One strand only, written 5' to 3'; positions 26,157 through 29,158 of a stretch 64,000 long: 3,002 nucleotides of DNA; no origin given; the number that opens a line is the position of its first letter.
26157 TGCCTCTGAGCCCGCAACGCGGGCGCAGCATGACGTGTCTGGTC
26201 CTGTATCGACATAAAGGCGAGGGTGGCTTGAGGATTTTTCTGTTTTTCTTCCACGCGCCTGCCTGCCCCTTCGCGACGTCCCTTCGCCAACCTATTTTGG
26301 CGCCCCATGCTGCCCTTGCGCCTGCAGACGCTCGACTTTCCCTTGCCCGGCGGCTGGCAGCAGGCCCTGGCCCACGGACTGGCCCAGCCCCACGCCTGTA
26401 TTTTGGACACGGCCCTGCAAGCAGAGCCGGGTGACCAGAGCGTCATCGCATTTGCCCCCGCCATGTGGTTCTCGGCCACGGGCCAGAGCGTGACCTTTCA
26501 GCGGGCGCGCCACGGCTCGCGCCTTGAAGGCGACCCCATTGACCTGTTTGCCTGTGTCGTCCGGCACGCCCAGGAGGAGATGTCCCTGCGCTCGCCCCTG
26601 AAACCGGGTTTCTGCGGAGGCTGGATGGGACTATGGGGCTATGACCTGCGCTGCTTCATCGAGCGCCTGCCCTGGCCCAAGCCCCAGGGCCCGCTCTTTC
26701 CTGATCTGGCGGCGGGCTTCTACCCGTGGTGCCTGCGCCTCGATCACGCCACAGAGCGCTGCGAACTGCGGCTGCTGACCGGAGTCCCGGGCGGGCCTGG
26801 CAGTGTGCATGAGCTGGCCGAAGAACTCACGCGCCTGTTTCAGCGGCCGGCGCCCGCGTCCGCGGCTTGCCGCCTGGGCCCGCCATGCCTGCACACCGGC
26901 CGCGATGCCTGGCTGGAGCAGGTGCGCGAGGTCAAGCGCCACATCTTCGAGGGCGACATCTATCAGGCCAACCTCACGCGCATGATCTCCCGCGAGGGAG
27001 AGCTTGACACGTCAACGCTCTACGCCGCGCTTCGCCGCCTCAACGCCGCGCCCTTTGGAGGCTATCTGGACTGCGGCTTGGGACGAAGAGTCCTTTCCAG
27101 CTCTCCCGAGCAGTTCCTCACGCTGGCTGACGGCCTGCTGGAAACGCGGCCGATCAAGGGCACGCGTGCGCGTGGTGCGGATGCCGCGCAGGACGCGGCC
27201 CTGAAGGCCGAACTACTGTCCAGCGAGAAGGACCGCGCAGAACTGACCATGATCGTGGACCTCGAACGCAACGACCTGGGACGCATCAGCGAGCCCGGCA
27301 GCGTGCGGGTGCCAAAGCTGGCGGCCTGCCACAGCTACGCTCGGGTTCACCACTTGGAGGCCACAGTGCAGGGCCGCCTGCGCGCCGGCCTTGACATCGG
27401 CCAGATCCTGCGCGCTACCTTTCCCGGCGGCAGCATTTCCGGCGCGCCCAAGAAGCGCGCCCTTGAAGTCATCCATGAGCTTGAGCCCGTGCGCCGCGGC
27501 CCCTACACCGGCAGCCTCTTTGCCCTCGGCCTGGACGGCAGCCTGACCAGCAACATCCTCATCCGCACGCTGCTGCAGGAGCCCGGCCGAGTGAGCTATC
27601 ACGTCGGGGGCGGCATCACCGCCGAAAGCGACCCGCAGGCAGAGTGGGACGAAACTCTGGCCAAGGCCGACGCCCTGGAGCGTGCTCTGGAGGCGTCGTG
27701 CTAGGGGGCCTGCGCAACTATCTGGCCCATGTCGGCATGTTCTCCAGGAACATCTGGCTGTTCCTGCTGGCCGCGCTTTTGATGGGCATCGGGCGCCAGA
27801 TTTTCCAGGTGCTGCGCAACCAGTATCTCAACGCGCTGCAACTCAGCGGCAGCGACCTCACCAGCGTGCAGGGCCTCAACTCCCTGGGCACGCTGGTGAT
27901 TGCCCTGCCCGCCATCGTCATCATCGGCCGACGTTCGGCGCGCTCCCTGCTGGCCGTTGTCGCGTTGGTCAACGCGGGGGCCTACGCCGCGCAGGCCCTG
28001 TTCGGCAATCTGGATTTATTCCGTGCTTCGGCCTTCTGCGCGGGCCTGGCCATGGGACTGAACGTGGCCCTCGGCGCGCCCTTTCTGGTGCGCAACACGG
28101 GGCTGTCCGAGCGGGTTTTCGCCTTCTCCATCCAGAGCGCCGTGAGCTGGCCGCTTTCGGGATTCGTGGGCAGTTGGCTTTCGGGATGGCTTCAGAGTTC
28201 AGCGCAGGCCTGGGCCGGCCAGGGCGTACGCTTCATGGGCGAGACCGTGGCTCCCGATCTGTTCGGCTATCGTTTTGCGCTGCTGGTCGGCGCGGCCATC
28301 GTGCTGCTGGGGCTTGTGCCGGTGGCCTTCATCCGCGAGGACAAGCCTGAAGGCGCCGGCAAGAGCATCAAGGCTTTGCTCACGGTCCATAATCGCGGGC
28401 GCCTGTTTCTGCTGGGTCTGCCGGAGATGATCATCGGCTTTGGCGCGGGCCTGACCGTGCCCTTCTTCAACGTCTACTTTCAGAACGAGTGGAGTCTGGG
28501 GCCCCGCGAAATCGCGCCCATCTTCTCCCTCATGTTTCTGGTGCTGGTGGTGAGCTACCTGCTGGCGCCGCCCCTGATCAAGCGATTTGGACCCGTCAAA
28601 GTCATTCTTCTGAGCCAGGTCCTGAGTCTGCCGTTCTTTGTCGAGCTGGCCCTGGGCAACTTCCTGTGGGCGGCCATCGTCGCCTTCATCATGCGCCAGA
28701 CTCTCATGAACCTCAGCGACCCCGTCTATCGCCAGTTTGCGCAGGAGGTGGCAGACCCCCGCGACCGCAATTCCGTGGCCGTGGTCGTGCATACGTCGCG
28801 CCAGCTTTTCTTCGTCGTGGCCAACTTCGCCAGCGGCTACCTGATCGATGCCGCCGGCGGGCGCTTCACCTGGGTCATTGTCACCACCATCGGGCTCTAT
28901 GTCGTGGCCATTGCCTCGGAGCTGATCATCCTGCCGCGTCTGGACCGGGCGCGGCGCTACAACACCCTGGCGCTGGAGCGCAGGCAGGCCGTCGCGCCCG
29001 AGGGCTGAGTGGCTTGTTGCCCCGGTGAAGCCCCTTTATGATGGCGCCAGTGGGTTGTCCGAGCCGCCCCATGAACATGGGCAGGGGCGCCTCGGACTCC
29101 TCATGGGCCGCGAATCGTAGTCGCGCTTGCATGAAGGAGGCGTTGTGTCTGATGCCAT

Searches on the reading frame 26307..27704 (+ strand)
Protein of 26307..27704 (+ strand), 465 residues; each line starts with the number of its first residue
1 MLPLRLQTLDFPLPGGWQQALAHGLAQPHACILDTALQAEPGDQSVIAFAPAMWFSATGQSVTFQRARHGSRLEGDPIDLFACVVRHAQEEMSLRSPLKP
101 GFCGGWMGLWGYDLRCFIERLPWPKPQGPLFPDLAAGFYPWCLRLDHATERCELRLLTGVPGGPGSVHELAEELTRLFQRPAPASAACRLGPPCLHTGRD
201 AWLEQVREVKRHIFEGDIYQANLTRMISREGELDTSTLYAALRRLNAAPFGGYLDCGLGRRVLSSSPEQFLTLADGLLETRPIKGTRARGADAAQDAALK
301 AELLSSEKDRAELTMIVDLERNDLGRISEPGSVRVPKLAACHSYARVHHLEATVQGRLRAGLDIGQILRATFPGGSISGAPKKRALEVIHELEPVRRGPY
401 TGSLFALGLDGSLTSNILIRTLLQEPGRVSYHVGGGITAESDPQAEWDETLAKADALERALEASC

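Call 14: search_protein_families(library=pfam, proteins=[window:26307-27704:+], max_evalue=0.001)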
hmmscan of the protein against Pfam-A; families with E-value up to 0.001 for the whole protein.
window:26307-27704:+ (465 aa): 2 families
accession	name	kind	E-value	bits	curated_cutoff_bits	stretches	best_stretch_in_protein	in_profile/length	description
PF00425.24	Chorismate_bind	-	6.5e-83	278.6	27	1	200-453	3-257/257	chorismate binding enzyme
PF04715.19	Anth_synt_I_N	-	1.4e-13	51.8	23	1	27-153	14-139/140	Anthranilate synthase component I, N terminal region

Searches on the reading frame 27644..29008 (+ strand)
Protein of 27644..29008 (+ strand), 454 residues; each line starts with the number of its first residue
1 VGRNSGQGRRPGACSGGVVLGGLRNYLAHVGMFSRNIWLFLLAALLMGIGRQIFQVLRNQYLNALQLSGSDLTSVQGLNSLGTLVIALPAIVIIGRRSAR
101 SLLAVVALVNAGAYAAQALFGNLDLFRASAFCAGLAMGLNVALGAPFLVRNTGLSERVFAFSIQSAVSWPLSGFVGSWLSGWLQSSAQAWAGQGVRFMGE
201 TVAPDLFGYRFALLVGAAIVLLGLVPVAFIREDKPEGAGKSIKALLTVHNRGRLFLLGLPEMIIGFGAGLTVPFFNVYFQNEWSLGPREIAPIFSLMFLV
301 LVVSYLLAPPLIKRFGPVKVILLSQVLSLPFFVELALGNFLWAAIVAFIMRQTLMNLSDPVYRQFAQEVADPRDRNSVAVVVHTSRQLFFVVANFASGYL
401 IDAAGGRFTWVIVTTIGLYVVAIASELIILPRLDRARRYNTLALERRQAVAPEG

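Call 50: search_protein_families(library=pfam, proteins=[window:27644-29008:+], max_evalue=0.0001)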
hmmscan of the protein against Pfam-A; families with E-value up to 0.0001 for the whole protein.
window:27644-29008:+ (454 aa): 2 families
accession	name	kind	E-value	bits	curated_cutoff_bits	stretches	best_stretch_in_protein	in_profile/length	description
PF07690.21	MFS_1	-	9.2e-18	64.7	33.4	2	262-436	6-178/347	Major Facilitator Superfamily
PF12832.13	MFS_1_like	-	1e-06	28.5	25.2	1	34-183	211-361/373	MFS_1 like family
